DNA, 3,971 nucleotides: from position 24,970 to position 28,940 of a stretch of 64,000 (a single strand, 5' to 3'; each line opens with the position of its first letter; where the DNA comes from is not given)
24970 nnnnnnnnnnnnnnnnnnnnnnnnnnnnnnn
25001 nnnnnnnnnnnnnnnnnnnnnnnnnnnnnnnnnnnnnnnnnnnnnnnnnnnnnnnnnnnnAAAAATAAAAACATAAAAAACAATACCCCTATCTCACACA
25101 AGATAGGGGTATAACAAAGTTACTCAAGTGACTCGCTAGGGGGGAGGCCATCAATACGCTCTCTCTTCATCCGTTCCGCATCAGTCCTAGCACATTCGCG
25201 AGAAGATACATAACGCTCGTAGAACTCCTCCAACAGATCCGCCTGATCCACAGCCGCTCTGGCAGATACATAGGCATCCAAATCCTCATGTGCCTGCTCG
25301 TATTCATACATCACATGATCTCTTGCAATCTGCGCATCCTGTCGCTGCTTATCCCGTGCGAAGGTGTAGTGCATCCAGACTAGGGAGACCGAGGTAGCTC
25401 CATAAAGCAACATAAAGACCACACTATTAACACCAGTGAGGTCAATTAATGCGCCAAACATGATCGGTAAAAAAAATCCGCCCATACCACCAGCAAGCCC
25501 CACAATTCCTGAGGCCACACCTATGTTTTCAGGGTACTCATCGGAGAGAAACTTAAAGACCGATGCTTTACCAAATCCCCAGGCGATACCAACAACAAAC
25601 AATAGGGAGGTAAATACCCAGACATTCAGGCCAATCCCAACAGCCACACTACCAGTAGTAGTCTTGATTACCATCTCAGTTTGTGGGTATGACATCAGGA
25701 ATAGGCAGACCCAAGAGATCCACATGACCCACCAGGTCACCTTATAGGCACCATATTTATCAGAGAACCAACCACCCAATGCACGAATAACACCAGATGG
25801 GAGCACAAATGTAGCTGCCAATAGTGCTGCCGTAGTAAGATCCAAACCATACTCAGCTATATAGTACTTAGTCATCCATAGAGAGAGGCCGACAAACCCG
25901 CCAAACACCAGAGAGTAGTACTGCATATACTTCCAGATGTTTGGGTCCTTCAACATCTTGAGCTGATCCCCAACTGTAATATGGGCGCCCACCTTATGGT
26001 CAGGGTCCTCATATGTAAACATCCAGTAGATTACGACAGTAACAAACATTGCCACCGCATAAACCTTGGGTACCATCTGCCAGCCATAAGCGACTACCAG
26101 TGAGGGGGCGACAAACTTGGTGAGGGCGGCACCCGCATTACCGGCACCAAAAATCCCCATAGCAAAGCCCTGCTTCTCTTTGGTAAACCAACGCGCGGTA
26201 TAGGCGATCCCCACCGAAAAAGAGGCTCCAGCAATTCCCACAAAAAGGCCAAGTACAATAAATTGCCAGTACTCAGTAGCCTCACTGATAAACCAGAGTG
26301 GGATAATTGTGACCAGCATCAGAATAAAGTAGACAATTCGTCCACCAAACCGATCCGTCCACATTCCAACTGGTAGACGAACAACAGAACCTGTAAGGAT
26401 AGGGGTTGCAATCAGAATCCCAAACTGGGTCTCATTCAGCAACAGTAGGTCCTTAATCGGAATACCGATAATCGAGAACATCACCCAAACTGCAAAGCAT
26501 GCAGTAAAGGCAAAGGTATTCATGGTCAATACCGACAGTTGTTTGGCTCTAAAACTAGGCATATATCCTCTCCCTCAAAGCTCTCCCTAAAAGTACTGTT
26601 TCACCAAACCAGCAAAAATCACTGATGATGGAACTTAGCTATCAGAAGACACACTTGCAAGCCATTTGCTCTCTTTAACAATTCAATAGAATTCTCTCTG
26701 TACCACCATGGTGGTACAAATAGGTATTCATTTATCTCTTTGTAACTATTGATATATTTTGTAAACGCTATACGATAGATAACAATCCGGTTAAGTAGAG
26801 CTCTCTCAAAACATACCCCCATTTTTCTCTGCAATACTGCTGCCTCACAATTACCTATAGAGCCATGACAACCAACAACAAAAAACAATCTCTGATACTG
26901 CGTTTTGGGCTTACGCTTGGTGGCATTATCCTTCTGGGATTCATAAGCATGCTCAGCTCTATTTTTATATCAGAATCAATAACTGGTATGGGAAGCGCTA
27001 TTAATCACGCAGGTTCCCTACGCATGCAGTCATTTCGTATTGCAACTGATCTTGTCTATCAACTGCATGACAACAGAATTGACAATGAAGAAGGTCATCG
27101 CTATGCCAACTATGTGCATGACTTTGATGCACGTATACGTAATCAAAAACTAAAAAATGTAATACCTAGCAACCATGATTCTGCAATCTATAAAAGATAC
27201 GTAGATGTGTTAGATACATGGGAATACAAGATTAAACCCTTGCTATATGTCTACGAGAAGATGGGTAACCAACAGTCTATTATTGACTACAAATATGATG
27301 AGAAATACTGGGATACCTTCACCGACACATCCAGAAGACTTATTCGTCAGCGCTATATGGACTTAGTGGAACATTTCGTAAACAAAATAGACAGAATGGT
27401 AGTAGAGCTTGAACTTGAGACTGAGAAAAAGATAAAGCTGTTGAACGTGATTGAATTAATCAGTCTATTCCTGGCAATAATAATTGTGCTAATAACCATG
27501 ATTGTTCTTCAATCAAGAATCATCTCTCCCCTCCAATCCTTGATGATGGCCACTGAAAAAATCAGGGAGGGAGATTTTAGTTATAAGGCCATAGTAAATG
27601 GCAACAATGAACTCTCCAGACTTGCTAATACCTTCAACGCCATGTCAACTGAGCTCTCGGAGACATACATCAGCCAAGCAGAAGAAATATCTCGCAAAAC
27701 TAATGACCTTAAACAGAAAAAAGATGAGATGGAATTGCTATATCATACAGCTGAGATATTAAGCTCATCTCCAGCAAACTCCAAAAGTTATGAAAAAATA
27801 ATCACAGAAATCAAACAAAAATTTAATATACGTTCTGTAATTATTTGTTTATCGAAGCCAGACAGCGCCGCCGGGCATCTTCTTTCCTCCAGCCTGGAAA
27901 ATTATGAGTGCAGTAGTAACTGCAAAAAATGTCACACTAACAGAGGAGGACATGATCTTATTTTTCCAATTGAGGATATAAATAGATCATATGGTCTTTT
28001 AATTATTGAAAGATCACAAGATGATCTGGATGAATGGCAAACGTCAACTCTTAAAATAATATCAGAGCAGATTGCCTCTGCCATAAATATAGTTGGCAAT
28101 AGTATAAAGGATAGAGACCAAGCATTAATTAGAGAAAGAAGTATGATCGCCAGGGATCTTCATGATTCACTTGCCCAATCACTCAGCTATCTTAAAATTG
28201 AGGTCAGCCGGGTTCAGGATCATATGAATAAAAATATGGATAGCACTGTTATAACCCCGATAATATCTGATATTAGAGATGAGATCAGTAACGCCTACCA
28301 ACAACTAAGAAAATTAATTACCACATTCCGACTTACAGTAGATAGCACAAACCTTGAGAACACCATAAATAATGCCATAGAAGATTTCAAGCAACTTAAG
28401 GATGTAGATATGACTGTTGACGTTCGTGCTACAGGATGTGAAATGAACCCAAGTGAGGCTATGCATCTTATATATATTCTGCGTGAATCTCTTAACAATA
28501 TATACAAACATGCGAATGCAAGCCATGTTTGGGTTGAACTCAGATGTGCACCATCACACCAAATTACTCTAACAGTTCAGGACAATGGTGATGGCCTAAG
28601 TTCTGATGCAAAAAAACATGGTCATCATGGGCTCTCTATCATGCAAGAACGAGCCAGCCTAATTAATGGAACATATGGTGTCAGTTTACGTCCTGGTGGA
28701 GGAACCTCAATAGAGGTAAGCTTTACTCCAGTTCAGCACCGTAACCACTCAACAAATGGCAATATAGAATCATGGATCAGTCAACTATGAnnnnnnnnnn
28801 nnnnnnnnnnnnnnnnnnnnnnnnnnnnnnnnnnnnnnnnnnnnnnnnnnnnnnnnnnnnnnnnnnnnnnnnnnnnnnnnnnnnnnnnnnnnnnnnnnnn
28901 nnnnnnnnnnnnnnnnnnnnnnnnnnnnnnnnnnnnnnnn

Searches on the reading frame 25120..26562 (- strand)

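Call 7: search_protein_families(library=pfam, proteins=[window:25120-26562:-], max_evalue=0.001)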
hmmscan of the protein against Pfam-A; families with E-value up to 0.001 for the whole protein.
window:25120-26562:- (480 aa): 1 family
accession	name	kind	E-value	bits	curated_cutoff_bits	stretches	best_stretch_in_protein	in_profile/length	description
PF07690.21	MFS_1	-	2e-41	142.5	33.4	2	18-366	5-347/347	Major Facilitator Superfamily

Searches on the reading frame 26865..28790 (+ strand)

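Call 7: search_protein_families(library=pfam, proteins=[window:26865-28790:+], max_evalue=0.001)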
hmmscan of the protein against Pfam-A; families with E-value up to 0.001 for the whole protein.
window:26865-28790:+ (641 aa): 4 families
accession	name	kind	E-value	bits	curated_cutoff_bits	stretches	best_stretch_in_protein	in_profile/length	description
PF07730.19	HisKA_3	-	3e-13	50.5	24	1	424-489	1-64/68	Histidine kinase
PF02518.31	HATPase_c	-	5.4e-13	49.8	26.4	1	533-620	4-107/111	Histidine kinase-, DNA gyrase B-, and HSP90-like ATPase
PF13675.11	PilJ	-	1.3e-12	48.3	26.6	1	35-131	2-96/114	Type IV pili methyl-accepting chemotaxis transducer N-term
PF00672.30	HAMP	-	9.1e-12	45.6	25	1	217-265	4-52/53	HAMP domain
